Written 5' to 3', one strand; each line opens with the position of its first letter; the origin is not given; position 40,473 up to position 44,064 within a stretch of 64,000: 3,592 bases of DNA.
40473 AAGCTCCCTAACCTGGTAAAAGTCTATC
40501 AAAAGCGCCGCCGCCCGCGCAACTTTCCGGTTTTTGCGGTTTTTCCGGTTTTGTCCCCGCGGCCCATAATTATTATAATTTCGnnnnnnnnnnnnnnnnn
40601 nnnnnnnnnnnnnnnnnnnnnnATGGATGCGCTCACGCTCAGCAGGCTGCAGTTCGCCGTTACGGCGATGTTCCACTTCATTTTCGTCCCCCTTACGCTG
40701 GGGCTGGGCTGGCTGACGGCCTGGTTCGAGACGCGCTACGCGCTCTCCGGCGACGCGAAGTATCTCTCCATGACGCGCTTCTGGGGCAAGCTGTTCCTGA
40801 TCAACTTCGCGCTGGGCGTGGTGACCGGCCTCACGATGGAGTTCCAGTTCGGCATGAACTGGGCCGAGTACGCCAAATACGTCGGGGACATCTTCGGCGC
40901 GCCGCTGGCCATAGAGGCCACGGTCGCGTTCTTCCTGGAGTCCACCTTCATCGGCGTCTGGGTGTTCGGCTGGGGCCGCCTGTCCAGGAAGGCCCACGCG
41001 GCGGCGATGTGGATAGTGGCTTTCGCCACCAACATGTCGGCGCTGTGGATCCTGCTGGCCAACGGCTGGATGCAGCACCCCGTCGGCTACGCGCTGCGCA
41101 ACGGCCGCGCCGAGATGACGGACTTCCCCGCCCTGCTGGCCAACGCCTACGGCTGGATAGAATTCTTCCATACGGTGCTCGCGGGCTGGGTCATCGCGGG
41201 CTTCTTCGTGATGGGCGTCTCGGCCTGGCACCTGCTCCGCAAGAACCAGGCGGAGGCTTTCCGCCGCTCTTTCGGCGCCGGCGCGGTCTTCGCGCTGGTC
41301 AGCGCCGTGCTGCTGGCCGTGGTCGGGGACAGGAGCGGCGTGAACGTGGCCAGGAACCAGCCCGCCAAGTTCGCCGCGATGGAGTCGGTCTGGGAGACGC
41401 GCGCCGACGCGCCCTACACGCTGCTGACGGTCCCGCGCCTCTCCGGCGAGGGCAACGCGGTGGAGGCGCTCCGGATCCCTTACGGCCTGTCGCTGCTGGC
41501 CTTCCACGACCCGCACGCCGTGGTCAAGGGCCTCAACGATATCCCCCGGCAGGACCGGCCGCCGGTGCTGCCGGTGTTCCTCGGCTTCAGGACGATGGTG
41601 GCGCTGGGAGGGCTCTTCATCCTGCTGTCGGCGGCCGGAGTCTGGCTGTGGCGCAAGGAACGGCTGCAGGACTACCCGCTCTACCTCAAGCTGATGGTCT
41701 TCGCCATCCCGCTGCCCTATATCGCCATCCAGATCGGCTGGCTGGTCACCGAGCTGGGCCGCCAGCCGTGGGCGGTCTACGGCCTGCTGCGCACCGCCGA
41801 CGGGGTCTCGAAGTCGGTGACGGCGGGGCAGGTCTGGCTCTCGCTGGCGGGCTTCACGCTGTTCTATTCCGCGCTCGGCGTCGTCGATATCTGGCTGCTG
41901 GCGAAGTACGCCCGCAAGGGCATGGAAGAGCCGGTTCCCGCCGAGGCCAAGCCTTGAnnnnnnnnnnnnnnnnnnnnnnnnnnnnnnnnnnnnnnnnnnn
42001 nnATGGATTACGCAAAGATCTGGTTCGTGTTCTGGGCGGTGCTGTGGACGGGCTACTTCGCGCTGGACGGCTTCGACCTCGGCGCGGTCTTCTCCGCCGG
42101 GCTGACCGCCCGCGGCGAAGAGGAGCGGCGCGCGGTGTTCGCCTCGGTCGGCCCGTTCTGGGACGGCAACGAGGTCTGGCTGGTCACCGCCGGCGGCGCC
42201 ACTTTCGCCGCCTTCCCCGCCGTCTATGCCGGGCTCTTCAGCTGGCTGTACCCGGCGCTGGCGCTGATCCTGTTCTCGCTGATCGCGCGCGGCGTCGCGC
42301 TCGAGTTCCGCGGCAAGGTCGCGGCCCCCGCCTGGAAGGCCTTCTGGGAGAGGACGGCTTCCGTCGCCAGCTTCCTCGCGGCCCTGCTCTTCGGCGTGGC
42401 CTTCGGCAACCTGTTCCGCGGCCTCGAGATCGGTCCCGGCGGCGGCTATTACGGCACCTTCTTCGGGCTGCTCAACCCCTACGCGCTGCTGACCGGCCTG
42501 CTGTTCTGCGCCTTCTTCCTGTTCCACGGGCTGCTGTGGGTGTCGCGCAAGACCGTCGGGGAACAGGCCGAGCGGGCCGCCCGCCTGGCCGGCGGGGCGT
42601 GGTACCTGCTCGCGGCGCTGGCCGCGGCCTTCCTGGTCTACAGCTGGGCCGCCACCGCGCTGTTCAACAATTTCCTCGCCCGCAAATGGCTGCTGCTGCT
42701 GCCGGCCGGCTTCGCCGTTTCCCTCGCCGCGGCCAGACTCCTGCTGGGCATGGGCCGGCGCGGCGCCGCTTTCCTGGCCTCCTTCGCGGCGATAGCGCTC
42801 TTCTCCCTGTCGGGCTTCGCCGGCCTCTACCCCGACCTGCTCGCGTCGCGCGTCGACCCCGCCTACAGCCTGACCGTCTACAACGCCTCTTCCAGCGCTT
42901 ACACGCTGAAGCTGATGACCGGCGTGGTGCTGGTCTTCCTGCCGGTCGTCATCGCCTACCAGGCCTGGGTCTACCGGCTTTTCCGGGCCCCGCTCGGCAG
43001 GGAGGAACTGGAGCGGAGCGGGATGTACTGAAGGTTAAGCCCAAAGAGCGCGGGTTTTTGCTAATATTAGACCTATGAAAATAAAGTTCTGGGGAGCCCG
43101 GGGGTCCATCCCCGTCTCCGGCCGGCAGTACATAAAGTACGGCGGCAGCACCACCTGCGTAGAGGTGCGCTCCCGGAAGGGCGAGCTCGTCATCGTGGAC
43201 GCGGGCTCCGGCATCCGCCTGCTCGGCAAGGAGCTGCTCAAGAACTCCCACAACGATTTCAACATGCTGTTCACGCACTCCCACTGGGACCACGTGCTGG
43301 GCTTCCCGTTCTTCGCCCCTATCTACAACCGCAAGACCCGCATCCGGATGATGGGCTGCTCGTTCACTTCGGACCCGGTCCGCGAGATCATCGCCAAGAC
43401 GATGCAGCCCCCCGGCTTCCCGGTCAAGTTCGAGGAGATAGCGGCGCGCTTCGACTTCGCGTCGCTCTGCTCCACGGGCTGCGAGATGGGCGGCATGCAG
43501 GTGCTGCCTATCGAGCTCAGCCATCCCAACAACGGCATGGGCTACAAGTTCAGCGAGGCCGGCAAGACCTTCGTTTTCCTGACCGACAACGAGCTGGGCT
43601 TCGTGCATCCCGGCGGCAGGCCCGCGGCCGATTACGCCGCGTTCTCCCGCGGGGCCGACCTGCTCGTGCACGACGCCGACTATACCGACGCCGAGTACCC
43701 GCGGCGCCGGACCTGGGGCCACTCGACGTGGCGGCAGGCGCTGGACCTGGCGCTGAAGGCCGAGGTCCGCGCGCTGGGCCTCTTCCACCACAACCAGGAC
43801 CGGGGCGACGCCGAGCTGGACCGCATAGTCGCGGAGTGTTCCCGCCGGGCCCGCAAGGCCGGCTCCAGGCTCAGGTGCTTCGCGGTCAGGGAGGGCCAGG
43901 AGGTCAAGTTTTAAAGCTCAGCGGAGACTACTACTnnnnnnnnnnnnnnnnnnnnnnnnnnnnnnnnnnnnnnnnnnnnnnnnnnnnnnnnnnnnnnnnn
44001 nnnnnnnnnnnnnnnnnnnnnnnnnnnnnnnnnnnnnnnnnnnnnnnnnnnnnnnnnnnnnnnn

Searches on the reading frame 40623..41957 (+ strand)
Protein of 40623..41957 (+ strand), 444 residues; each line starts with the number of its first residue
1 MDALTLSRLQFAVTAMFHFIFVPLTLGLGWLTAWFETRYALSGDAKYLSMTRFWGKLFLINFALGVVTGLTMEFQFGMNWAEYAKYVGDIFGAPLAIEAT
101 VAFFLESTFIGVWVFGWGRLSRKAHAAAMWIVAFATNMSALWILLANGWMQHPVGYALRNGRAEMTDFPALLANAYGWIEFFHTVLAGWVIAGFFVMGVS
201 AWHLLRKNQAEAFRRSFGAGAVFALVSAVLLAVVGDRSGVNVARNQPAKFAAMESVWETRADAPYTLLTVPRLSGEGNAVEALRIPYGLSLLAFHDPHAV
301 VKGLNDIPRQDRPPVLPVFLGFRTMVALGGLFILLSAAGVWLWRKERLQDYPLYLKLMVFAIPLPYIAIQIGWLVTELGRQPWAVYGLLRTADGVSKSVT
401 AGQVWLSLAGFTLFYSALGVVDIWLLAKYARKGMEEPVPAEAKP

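Call 56: search_protein_families(library=pfam, proteins=[window:40623-41957:+], max_evalue=0.001)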
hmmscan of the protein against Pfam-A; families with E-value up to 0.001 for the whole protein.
window:40623-41957:+ (444 aa): 1 family
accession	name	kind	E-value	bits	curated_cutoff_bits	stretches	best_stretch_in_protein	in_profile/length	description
PF01654.22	Cyt_bd_oxida_I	-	4.1e-174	579.5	26.2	1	6-433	1-417/418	Cytochrome bd terminal oxidase subunit I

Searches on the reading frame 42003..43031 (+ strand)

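Call 56: search_protein_families(library=pfam, proteins=[window:42003-43031:+], max_evalue=0.001)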
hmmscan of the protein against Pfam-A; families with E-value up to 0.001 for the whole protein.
window:42003-43031:+ (342 aa): 1 family
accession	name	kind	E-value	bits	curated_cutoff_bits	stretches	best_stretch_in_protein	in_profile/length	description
PF02322.20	Cyt_bd_oxida_II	-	4.5e-90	302.5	35.6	1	5-327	3-302/302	Cytochrome bd terminal oxidase subunit II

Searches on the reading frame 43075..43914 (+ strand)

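Call 56: search_protein_families(library=pfam, proteins=[window:43075-43914:+], max_evalue=0.001)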
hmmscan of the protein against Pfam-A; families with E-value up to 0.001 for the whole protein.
window:43075-43914:+ (279 aa): 2 families
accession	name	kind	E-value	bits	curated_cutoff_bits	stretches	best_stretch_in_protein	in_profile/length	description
PF12706.13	Lactamase_B_2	-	4.4e-14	53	27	1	64-239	34-200/200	Beta-lactamase superfamily domain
PF00753.33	Lactamase_B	-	9.8e-06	26.1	22.7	1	24-228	4-186/196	Metallo-beta-lactamase superfamily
